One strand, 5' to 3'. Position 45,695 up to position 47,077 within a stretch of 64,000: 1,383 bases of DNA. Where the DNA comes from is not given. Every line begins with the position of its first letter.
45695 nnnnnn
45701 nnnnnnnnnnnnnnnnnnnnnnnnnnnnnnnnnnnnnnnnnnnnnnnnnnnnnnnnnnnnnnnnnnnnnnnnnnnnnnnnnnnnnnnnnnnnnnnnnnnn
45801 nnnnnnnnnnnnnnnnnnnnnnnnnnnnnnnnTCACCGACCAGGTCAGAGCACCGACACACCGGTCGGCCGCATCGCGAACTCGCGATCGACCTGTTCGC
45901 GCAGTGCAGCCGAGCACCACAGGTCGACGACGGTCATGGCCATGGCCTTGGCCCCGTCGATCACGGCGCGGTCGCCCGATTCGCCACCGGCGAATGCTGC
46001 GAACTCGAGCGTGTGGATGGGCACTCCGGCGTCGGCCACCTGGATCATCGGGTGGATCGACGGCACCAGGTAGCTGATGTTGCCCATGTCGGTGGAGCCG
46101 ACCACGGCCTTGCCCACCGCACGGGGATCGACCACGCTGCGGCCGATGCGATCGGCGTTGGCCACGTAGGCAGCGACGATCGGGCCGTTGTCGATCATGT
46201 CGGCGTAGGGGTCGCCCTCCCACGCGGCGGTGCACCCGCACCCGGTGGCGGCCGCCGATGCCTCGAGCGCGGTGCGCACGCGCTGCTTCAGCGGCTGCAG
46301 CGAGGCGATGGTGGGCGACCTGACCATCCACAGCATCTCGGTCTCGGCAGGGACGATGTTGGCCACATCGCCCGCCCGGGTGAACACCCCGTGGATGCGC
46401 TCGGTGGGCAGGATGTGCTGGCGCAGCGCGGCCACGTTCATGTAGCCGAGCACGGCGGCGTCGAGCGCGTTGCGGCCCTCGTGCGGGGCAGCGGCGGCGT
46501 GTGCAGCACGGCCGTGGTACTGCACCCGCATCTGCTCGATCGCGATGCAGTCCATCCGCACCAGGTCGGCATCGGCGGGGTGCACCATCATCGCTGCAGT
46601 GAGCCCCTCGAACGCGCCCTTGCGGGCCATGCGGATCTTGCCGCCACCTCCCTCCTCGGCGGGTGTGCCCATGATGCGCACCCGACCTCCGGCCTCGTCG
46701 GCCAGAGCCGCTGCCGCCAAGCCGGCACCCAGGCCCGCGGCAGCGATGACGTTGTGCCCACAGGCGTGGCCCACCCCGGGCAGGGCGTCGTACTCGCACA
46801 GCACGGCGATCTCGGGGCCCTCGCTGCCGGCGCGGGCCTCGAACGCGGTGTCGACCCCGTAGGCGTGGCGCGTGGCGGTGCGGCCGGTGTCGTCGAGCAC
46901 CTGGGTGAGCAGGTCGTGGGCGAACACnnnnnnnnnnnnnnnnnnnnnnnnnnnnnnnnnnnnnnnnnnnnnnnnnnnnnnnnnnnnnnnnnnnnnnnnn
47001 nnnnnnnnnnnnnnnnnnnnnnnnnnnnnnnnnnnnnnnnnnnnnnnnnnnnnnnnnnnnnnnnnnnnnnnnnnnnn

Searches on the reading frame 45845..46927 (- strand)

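Call 26: search_protein_families(library=pfam, proteins=[window:45845-46927:-], max_evalue=0.001)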
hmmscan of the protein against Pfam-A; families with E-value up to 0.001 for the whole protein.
window:45845-46927:- (360 aa): 2 families
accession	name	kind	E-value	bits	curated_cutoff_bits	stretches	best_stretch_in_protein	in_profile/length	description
PF01546.33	Peptidase_M20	-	1.1e-10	42.2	24.6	1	51-286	26-166/206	Peptidase family M20/M25/M40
PF07687.19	M20_dimer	-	1.8e-06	28.3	21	1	133-225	9-103/107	Peptidase dimerisation domain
